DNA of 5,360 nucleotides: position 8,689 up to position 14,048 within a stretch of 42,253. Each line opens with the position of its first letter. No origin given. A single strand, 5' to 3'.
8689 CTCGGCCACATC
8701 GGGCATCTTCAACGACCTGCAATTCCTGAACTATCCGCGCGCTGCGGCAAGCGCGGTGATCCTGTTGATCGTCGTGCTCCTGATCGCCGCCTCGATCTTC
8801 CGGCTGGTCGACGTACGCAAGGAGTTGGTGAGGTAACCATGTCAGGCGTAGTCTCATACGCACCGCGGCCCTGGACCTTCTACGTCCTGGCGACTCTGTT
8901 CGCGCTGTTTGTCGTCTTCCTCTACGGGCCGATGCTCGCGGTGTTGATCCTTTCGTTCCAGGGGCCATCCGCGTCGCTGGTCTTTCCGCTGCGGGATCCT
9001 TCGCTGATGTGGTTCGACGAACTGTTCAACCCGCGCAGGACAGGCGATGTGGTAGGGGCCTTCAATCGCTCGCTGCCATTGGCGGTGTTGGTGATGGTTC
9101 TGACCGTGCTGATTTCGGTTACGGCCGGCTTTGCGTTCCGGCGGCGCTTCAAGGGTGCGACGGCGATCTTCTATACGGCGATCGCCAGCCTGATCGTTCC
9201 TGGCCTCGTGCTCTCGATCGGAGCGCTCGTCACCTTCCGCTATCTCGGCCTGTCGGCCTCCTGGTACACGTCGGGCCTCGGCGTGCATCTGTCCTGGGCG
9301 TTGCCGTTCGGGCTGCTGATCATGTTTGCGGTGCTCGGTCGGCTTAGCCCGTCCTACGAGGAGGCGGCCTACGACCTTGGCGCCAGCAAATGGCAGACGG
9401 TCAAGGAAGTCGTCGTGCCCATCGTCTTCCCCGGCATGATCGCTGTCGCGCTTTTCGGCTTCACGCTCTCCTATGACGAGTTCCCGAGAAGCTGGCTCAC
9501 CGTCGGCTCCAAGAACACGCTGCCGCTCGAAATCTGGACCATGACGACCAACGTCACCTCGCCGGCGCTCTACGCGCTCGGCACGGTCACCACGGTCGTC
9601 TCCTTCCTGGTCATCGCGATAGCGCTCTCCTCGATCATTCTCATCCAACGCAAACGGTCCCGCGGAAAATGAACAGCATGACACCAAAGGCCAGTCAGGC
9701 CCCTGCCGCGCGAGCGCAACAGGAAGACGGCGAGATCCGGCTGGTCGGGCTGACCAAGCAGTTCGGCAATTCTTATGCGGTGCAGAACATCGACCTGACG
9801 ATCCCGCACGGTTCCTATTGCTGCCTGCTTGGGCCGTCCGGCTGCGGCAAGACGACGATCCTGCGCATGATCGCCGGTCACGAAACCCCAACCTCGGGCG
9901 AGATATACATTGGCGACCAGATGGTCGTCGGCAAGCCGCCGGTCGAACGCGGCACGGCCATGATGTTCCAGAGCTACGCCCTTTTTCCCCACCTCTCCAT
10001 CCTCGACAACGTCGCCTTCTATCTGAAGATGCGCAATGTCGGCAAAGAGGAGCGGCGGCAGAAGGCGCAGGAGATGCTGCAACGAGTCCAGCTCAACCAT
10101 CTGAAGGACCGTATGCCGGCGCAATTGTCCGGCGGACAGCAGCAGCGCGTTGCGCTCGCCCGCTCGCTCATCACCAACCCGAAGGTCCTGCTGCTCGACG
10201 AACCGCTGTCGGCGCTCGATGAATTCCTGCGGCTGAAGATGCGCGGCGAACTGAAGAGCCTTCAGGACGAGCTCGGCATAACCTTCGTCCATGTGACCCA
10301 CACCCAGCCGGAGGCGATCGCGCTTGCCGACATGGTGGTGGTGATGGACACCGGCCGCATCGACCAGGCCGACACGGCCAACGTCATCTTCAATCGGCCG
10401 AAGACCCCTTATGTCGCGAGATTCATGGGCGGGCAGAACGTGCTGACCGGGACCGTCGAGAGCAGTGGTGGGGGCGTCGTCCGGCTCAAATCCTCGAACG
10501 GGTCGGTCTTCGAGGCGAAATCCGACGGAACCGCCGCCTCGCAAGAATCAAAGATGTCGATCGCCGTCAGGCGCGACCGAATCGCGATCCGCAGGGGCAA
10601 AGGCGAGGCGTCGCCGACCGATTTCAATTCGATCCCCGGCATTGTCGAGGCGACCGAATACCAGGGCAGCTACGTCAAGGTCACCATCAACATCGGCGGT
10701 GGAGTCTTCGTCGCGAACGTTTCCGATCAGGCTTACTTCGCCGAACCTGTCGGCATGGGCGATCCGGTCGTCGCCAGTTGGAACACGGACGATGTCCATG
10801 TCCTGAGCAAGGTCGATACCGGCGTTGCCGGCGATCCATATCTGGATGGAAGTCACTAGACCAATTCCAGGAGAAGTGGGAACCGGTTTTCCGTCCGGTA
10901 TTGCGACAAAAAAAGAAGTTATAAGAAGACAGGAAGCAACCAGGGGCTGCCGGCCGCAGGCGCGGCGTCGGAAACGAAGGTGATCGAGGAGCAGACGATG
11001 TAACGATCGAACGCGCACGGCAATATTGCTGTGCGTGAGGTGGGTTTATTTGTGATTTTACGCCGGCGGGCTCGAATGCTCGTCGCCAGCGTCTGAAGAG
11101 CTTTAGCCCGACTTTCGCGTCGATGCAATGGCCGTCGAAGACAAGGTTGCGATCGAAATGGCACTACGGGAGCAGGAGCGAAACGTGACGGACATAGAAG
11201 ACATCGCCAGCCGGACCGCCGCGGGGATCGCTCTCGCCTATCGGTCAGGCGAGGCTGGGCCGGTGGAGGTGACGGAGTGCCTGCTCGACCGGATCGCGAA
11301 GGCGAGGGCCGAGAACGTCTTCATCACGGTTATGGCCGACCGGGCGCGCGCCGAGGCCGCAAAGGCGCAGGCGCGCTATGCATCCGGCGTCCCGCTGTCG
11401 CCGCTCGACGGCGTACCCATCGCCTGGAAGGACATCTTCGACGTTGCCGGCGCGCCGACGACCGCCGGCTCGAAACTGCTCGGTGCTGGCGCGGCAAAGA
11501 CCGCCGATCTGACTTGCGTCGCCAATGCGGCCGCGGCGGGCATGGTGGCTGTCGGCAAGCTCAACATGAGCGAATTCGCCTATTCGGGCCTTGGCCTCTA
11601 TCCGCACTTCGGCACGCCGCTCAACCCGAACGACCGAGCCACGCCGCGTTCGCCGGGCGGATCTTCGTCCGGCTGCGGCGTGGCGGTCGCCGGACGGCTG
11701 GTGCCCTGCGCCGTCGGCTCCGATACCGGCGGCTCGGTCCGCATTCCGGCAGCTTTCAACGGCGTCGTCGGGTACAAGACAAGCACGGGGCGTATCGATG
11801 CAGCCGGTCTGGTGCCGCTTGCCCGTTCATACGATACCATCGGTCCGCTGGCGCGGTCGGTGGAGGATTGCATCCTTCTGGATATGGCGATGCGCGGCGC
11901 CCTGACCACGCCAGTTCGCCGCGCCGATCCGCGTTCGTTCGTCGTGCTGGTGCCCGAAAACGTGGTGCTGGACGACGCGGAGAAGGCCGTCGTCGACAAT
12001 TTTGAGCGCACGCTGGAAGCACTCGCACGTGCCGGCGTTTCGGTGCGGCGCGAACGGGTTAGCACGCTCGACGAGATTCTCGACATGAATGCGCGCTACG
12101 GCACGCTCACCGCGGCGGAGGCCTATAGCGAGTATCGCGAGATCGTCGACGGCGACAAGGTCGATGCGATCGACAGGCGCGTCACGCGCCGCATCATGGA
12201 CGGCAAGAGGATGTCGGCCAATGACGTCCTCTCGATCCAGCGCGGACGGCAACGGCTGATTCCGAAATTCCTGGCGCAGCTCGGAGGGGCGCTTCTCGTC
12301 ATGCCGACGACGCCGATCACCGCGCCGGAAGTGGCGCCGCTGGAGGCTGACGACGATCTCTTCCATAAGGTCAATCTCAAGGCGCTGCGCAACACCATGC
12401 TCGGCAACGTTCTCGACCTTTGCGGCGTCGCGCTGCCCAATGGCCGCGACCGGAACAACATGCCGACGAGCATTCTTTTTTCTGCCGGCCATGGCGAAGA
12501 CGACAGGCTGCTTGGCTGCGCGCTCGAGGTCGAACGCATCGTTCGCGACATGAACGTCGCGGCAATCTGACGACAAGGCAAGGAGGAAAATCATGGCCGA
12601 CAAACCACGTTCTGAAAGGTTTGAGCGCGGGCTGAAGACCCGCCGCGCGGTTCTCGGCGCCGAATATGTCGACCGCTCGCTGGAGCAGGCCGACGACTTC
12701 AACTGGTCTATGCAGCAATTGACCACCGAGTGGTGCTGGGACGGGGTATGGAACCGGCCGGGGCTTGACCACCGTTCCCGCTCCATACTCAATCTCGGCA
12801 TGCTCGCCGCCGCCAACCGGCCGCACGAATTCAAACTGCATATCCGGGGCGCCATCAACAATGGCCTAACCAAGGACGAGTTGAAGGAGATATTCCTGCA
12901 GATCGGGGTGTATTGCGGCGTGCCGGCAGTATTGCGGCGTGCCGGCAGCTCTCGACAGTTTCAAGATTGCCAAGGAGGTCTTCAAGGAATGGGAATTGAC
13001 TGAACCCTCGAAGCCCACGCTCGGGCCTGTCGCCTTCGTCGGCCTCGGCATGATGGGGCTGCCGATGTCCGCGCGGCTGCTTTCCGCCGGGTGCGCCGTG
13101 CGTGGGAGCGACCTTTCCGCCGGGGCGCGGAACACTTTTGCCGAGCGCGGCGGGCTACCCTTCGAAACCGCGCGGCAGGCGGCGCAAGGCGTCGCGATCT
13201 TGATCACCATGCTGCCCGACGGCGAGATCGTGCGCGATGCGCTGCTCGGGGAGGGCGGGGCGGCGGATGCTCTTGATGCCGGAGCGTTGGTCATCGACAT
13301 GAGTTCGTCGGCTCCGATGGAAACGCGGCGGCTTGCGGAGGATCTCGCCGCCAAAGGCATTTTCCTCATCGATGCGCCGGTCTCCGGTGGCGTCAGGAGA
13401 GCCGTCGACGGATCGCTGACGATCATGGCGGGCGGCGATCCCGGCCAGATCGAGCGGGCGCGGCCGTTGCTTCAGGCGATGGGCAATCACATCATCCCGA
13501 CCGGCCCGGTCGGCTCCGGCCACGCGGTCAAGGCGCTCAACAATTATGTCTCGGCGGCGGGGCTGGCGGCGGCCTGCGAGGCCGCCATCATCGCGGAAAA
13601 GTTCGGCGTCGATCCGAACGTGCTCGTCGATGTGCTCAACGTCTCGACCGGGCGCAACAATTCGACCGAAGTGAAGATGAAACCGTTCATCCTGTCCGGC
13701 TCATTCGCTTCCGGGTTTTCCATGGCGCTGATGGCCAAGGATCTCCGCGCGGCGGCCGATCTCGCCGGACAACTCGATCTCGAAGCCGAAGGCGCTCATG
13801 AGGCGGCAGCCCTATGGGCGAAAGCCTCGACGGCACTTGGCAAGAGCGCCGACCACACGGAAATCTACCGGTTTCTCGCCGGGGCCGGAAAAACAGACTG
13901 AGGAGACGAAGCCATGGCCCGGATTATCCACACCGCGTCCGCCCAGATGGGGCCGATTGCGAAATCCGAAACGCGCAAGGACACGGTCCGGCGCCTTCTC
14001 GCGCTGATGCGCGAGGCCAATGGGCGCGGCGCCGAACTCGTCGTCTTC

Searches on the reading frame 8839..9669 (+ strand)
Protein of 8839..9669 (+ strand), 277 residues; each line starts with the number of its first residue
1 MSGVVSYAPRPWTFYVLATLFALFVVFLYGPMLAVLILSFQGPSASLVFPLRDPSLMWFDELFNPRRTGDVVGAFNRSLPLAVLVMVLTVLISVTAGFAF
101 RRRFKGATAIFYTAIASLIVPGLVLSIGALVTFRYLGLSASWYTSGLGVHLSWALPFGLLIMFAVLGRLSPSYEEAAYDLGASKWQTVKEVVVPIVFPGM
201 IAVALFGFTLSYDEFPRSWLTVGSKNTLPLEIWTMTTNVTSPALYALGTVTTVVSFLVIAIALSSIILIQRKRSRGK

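Call 78: search_protein_families(library=pfam, proteins=[window:8839-9669:+], max_evalue=0.00001)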
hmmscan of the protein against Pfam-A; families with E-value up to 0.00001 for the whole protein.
window:8839-9669:+ (277 aa): 1 family
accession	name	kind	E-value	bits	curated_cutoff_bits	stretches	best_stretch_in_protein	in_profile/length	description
PF00528.27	BPD_transp_1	-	5.3e-09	36.5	26.4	1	91-261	3-174/184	Binding-protein-dependent transport system inner membrane component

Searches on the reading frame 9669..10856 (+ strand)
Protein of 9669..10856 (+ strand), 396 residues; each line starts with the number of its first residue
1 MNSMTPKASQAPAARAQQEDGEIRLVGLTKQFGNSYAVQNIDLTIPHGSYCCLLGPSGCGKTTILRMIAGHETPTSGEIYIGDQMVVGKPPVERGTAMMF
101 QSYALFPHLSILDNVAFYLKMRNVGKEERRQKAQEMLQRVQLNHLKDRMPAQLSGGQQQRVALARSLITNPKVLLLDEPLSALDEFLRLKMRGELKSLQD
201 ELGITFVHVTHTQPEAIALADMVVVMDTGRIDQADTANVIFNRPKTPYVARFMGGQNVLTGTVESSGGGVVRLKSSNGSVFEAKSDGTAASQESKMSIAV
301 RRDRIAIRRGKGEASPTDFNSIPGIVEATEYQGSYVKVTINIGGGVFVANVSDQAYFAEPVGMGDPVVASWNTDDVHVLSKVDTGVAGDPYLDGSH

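Call 78: search_protein_families(library=pfam, proteins=[window:9669-10856:+], max_evalue=0.00001)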
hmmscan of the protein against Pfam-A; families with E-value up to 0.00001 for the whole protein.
window:9669-10856:+ (396 aa): 2 families
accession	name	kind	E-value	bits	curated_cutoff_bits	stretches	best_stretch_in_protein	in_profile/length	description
PF00005.33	ABC_tran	-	9.3e-37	127.1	25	1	38-180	1-136/137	ABC transporter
PF08402.16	TOBE_2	-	1.8e-10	41.2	21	1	299-379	2-76/76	TOBE domain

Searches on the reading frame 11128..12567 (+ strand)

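Call 78: search_protein_families(library=pfam, proteins=[window:11128-12567:+], max_evalue=0.00001)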
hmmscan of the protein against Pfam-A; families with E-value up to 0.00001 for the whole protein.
window:11128-12567:+ (480 aa): 1 family
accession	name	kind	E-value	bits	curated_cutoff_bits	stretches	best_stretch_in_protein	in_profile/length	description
PF01425.27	Amidase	-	5.7e-78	263.4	27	1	47-462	1-445/445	Amidase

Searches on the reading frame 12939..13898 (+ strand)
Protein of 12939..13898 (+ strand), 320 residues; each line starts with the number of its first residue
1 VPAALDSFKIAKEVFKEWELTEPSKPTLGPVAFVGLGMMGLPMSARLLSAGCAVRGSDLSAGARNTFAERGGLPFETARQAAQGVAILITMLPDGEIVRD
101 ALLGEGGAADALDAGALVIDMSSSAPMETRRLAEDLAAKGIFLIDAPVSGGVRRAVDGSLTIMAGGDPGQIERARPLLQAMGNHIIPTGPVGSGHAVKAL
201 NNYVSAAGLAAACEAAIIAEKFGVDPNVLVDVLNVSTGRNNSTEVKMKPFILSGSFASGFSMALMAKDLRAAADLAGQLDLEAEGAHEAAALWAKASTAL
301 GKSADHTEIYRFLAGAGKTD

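Call 78: search_protein_families(library=pfam, proteins=[window:12939-13898:+], max_evalue=0.00001)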
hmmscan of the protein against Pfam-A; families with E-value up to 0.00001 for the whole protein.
window:12939-13898:+ (320 aa): 2 families
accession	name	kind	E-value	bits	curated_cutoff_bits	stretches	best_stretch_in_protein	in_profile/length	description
PF03446.21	NAD_binding_2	-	7.5e-45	153.3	21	1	31-186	2-157/161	NAD binding domain of 6-phosphogluconate dehydrogenase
PF14833.11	NAD_binding_11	-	2.8e-35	121.7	30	1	192-313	1-122/122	NAD-binding of NADP-dependent 3-hydroxyisobutyrate dehydrogenase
